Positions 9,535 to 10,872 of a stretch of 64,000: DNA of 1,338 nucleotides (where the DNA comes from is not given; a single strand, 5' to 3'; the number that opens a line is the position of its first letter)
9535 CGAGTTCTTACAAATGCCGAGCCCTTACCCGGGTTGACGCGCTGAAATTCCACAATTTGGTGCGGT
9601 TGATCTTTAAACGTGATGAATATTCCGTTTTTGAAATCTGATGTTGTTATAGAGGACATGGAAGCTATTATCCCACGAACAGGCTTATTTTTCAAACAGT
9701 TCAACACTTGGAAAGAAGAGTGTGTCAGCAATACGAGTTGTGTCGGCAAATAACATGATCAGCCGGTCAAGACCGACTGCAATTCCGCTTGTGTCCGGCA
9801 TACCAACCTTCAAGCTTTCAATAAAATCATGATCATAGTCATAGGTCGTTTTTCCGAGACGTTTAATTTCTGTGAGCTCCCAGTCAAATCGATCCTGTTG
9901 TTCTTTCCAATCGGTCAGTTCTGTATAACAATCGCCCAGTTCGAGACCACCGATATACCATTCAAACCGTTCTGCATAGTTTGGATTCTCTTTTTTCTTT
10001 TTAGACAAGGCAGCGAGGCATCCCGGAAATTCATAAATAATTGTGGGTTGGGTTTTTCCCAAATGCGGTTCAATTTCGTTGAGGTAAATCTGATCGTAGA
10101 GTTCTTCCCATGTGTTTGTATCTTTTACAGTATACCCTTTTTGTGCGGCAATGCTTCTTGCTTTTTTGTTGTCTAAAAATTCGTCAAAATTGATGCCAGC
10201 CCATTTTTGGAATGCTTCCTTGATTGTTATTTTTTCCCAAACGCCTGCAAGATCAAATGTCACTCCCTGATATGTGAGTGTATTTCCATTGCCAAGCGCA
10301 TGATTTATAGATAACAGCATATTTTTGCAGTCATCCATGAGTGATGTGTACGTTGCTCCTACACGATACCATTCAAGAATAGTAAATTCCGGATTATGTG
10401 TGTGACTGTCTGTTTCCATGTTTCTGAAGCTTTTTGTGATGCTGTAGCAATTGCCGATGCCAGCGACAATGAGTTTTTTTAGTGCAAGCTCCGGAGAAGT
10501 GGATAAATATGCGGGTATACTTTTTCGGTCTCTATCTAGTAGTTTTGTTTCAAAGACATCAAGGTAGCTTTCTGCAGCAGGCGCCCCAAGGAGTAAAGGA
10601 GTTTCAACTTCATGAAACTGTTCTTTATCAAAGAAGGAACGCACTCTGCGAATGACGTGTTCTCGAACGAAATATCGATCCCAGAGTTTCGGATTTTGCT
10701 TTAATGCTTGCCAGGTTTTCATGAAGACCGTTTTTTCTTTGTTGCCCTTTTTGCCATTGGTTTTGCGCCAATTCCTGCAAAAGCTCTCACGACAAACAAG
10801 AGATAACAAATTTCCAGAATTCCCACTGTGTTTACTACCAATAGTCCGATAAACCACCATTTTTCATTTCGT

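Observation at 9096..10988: EF-P / EpmA (beta-lysylation) operon in a reduced genome, with an ATGA-coupled small membrane protein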

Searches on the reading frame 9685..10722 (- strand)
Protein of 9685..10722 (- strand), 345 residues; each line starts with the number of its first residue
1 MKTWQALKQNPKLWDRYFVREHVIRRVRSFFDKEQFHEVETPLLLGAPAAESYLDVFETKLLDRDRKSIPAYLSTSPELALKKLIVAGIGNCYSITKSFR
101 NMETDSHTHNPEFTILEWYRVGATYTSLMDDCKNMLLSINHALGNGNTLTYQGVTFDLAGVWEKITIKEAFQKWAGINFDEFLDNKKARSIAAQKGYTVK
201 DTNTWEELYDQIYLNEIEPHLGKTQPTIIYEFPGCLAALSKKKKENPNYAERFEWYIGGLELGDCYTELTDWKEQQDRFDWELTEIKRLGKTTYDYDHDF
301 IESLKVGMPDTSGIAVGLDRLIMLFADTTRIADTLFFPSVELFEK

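Call 4: search_protein_families(library=ncbifam, proteins=[window:9685-10722:-], max_evalue=0.01)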
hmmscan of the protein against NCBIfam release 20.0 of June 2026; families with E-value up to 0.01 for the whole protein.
window:9685-10722:- (345 aa): 15 families
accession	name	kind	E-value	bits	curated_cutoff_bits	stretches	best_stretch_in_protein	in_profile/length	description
TIGR00462.1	genX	equivalog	1e-95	320.7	286.9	1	20-337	4-304/304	EF-P lysine aminoacylase EpmA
NF006828.0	PRK09350.1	equivalog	2.3e-82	276.9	264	1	15-338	14-321/325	elongation factor P--(R)-beta-lysine ligase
NF001756.1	PRK00484.1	subfamily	5.5e-79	266.1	468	1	7-340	159-485/488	lysine--tRNA ligase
TIGR00499.1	lysS_bact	equivalog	7.6e-74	249.1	427.6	1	7-341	162-493/496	lysine--tRNA ligase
NF002821.0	PRK02983.1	equivalog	3e-53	181.2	742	1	12-340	773-1098/1102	bifunctional lysylphosphatidylglycerol synthetase/lysine--tRNA ligase LysX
NF009101.0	PRK12445.1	subfamily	1.3e-52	179.1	1026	1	9-340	176-501/505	lysine--tRNA ligase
TIGR00458.1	aspS_nondisc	equivalog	2.5e-20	72.9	368.4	1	18-338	134-420/428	aspartate--tRNA(Asn) ligase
TIGR00459.1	aspS_bact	equivalog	3.9e-20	71.7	373.85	2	10-144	132-261/586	aspartate--tRNA ligase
NF003483.0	PRK05159.1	equivalog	3.9e-19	68.8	353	1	16-338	136-430/438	aspartate--tRNA(Asn) ligase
NF001750.0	PRK00476.1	equivalog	2.2e-16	59.3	443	2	300-339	520-559/590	aspartate--tRNA ligase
TIGR00457.1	asnS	equivalog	2.1e-15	56.5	342.6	1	19-340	138-449/455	asparagine--tRNA ligase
NF003037.0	PRK03932.1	equivalog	9.3e-14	51.2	414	1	19-339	135-444/451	asparagine--tRNA ligase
NF009460.0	PRK12820.1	equivalog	4.1e-10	38.4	1379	1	10-117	166-268/723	bifunctional aspartyl-tRNA synthetase/aspartyl/glutamyl-tRNA amidotransferase subunit C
NF005052.0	PRK06462.1-1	equivalog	0.00083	18.5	368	1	9-340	41-346/353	asparagine synthetase A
NF005054.0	PRK06462.1-4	equivalog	0.0021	17.2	309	0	266-340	237-311/318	asparagine synthetase A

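Call 5: search_protein_families(library=pfam, proteins=[window:9685-10722:-], max_evalue=0.01)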
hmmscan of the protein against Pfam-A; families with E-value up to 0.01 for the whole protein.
window:9685-10722:- (345 aa): 1 family
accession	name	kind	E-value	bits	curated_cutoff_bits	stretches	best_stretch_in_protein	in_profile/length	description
PF00152.25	tRNA-synt_2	-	2e-49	168.8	25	1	9-339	14-306/308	tRNA synthetases class II (D, K and N)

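Call 8: find_encoding_contigs(protein=window:9685-10722:-, flank=10000, max_places=6)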
Protein window:9685-10722:- (345 aa): 1 contig read that carries it; 1 place shown.
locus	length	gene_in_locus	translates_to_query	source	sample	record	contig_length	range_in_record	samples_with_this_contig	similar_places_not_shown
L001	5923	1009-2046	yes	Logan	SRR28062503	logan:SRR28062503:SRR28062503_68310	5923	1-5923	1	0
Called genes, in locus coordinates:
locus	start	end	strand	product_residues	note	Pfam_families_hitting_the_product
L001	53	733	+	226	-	PF13624:SurA_N_3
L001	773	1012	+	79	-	PF18893:DUF5652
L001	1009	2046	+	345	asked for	PF00152:tRNA-synt_2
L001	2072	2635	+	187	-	PF08207:EFP_N, PF01132:EFP, PF09285:Elong-fact-P_C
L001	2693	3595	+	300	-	-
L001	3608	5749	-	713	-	PF00133:tRNA-synt_1, PF09334:tRNA-synt_1g (weak), PF08264:Anticodon_1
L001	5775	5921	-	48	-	?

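Call 9: find_homologous_proteins(query=window:9685-10722:-, max_evalue=1e-20)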
Query window:9685-10722:- (345 aa): 3216 proteins with E <= 1e-20 among 6267 candidates; the best 120 are listed.
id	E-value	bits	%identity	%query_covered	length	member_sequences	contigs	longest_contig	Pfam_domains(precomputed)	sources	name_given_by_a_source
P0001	7.5e-237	803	100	100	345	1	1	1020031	PF00152.26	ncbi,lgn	ncbi:MAG: EF-P lysine aminoacylase EpmA [Microgenomates group bacterium]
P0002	3.0e-209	712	88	100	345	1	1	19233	PF00152.26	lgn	-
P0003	8.1e-209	711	88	100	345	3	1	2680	PF00152.26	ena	-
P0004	6.4e-205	698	86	100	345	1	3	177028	PF00152.26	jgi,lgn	-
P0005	1.5e-202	690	86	100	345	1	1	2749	PF00152.26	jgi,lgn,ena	-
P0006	3.2e-202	689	85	100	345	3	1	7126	PF00152.26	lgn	-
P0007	3.1e-200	682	84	100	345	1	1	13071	PF00152.26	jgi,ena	-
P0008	6.2e-199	678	85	100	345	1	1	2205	PF00152.26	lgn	-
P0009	1.7e-196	670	82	100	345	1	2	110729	PF00152.26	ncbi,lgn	-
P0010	5.8e-195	665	83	100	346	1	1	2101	PF00152.26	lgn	-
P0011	1.8e-194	663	83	100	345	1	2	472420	PF00152.26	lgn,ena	-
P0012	1.6e-193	660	81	100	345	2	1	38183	PF00152.26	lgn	-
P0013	5.1e-184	629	78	100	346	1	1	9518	PF00152.26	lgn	-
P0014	1.6e-182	624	79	100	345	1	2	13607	PF00152.26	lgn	-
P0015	5.4e-164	563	69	100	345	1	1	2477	PF00152.26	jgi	jgi:lysyl-tRNA synthetase class 2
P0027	9.3e-157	539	66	100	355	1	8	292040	PF00152.26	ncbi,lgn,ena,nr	ncbi:EF-P lysine aminoacylase GenX [Candidatus Gottesmanbacteria bacterium]|nr:EF-P lysine aminoacyl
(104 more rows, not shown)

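Call 13: find_encoding_contigs(protein=P0011, flank=10000, max_places=2)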
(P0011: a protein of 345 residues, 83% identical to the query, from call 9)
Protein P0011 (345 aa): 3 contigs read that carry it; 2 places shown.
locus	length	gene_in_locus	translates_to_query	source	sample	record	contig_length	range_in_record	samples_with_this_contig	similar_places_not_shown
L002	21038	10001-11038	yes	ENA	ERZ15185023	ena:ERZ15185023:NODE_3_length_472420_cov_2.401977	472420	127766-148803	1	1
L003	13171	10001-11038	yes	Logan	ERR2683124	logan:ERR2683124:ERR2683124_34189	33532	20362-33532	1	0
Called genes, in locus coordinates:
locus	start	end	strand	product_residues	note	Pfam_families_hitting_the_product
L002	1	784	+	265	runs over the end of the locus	PF02096:60KD_IMP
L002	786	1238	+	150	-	PF13083:KH_KhpA-B, PF01424:R3H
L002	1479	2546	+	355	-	PF04932:Wzy_C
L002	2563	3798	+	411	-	PF01943:Polysacc_synt, PF13440:Polysacc_synt_3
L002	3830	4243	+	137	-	PF00075:RNase_H, PF13456:RVT_3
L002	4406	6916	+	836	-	PF13196:DUF4012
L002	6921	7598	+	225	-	PF01386:Ribosomal_L25p, PF14693:Ribosomal_TL5_C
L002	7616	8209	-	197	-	PF07719:TPR_2 (faint)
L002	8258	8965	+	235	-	PF00730:HhH-GPD, PF00633:HHH (weak)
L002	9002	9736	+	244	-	PF13623:SurA_N_2 (faint), PF09312:SurA_N (faint), PF13624:SurA_N_3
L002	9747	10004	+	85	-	PF18893:DUF5652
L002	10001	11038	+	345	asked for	PF00152:tRNA-synt_2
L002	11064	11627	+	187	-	PF08207:EFP_N, PF01132:EFP, PF09285:Elong-fact-P_C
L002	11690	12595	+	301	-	-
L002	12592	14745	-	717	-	PF00133:tRNA-synt_1, PF09334:tRNA-synt_1g, PF08264:Anticodon_1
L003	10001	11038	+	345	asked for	PF00152:tRNA-synt_2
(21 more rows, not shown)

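Call 14: find_encoding_contigs(protein=P0027, flank=10000, max_places=2)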
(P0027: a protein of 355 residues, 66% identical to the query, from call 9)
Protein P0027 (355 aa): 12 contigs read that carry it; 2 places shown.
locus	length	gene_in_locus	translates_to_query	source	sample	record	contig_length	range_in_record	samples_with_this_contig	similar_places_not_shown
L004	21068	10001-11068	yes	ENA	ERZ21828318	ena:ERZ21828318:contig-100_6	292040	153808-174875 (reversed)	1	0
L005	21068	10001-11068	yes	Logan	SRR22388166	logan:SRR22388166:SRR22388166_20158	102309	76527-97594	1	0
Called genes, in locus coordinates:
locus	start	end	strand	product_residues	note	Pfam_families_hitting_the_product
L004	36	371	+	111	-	PF00825:Ribonuclease_P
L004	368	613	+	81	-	PF01809:YidD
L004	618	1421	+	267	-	PF02096:60KD_IMP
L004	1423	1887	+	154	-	PF13083:KH_KhpA-B, PF01424:R3H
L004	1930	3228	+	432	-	PF04932:Wzy_C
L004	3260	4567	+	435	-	PF01943:Polysacc_synt, PF13440:Polysacc_synt_3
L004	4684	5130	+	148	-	PF00075:RNase_H, PF13456:RVT_3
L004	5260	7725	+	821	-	PF13196:DUF4012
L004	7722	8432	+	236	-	PF01386:Ribosomal_L25p, PF14693:Ribosomal_TL5_C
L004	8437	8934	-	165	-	-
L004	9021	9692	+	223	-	PF13624:SurA_N_3 (faint)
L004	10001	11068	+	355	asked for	PF00152:tRNA-synt_2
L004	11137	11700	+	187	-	PF08207:EFP_N, PF01132:EFP, PF09285:Elong-fact-P_C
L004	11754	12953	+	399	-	PF09992:NAGPA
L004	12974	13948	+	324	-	-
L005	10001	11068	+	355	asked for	PF00152:tRNA-synt_2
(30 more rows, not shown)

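Call 18: find_related_loci(query=A1, collection=genome_contigs, flank=10000)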
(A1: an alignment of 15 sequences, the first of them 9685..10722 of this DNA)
Query A1 (345 aa) in genome_contigs; peptide patterns used: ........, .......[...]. (x = any residue, [..] = any of these).
600 stretches matched a pattern (row limit reached: there are more); 598 encode a relative of the query (tblastn E <= 1e-3); the best 80 are kept; 80 distinct loci.
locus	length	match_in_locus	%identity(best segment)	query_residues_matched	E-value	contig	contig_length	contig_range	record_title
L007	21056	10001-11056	64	1-343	2e-157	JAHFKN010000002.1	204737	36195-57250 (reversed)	MAG: Candidatus Gottesmanbacteria bacterium isolate nzgw410 NODE_37_length_204738_cov_18.718000, whole genome shotgun se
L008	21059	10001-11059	64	1-344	6e-156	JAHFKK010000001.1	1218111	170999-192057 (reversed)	MAG: Candidatus Gottesmanbacteria bacterium isolate nzgw408 NODE_1_length_1218112_cov_6.992134, whole genome shotgun seq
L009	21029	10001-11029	64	1-343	8e-154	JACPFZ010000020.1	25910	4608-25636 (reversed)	MAG: Candidatus Gottesmanbacteria bacterium isolate NC_groundwater_374_Ag_B-0.1um_46_9 GD18-4_B1_scaffold_456122, whole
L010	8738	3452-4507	64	1-343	2e-153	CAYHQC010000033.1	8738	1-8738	MAG TPA_asm: uncultured Gammaproteobacteria bacterium isolate ERP119705_co15_352 genome assembly, contig: NODE_9782_leng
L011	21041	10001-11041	64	1-338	6e-151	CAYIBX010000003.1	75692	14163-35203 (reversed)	MAG TPA_asm: uncultured Gammaproteobacteria bacterium isolate ERP119705_co18_370 genome assembly, contig: NODE_213_lengt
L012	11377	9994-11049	63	1-343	3e-151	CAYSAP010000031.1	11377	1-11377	MAG TPA_asm: uncultured Gammaproteobacteria bacterium isolate SRP090828_co2_19 genome assembly, contig: NODE_2009_length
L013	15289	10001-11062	62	1-345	8e-150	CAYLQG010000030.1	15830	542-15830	MAG TPA_asm: uncultured Gammaproteobacteria bacterium isolate binchicken_co54_478 genome assembly, contig: NODE_6603_len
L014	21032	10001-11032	61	1-344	3e-149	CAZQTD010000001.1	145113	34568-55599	MAG TPA_asm: uncultured Gammaproteobacteria bacterium isolate binchicken_co58_20 genome assembly, contig: NODE_91_length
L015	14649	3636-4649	63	1-343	1e-148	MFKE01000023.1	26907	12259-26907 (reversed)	MAG: Candidatus Gottesmanbacteria bacterium RIFOXYB1_FULL_47_11 rifoxyb1_full_scaffold_583, whole genome shotgun sequenc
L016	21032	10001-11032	60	1-344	4e-147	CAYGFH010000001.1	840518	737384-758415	MAG TPA_asm: uncultured Gammaproteobacteria bacterium isolate ERP113451_co1_294 genome assembly, contig: NODE_1_length_8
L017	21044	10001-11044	60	1-343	4e-146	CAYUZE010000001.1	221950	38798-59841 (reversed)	MAG TPA_asm: uncultured Gammaproteobacteria bacterium isolate binchicken_co130_63 genome assembly, contig: NODE_102_leng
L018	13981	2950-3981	59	1-344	2e-145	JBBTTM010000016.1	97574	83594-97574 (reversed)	MAG: Patescibacteria group bacterium isolate H52-bin113_1 H52_bin113_1_000000000016, whole genome shotgun sequence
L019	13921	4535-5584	53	1-344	1e-126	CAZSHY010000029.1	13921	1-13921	MAG TPA_asm: uncultured Pseudomonadales bacterium isolate SRP286056_co1_709 genome assembly, contig: NODE_5500_length_13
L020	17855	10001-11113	51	1-344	1e-117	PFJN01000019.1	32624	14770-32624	MAG: Candidatus Pacebacteria bacterium CG_4_10_14_3_um_filter_34_15 CG_4_10_14_3_um_filter_scaffold_509_c, whole genome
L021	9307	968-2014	50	1-343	9e-117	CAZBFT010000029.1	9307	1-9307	MAG TPA_asm: uncultured Pseudomonadales bacterium isolate SRP050083_co7_41 genome assembly, contig: NODE_6939_length_930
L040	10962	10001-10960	48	1-319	2e-100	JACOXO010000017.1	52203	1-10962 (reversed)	MAG: Candidatus Gottesmanbacteria bacterium isolate NC_groundwater_155_Ag_S-0.1um_35_9 S4_GD2017_2_S1_scaffold_488, whol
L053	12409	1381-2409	43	13-342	1e-87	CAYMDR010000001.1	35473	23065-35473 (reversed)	MAG TPA_asm: uncultured Candidatus Peribacteria bacterium isolate SRP278252_co2_54 genome assembly, contig: NODE_2339_le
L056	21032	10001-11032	42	1-345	4e-85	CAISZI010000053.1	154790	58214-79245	Candidatus Wirthbacteria bacterium isolate AlinenLipids_bin-4622 genome assembly, contig: bin-4622:53/66, whole genome s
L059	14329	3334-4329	39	7-342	4e-73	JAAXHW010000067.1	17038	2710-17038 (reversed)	MAG: Candidatus Latescibacterota bacterium isolate Plut_88899 unfiltered_Plut_88899_genomic_contig_913662, whole genome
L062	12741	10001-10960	37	20-338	5e-69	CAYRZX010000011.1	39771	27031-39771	MAG TPA_asm: uncultured Gemmatimonas sp. isolate binchicken_co21_402 genome assembly, contig: NODE_298_length_39771_cov_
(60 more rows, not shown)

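Call 48: list_cluster_members(proteins=[P0221, P0203, P0001, P0240, P0239, P0218, P0195, P0196, P0200, P0231])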
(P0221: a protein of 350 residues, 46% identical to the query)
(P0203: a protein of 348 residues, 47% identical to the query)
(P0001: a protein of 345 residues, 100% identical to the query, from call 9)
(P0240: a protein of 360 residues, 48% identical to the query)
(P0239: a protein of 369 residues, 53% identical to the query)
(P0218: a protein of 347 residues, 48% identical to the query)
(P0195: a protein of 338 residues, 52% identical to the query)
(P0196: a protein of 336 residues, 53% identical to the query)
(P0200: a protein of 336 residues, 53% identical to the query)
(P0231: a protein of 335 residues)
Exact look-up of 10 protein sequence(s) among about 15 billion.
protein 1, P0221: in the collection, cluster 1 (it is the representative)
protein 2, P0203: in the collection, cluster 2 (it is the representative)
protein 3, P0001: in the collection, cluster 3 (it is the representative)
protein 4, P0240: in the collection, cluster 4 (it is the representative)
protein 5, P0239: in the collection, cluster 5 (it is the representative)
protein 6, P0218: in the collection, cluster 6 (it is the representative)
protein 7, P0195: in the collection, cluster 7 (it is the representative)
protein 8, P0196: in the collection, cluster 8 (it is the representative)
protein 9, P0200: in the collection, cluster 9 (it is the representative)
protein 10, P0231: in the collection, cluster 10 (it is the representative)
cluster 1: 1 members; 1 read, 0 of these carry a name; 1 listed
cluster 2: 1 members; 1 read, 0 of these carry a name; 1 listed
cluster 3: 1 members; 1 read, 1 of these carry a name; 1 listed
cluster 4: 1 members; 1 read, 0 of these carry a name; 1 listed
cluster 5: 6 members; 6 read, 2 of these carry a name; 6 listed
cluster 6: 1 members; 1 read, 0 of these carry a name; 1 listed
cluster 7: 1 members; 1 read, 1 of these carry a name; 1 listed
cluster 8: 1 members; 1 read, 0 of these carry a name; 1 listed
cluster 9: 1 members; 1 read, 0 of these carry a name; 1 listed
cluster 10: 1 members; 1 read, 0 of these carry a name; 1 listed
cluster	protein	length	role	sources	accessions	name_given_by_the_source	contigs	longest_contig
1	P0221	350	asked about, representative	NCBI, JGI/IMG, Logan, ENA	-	-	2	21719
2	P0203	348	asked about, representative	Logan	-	-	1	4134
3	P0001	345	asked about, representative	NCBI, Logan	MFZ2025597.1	MAG: EF-P lysine aminoacylase EpmA [Microgenomates group bacterium]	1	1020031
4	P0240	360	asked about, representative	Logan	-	-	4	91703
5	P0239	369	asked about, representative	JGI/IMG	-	-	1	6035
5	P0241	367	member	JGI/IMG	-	lysine 2,3-aminomutase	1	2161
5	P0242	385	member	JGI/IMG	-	lysine 2,3-aminomutase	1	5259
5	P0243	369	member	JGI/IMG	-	-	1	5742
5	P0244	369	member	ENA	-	-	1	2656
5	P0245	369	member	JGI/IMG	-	-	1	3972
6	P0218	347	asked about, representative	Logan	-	-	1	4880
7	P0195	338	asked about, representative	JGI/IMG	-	lysine 2,3-aminomutase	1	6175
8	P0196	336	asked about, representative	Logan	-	-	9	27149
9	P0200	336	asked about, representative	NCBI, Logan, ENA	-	-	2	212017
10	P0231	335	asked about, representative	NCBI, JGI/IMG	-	-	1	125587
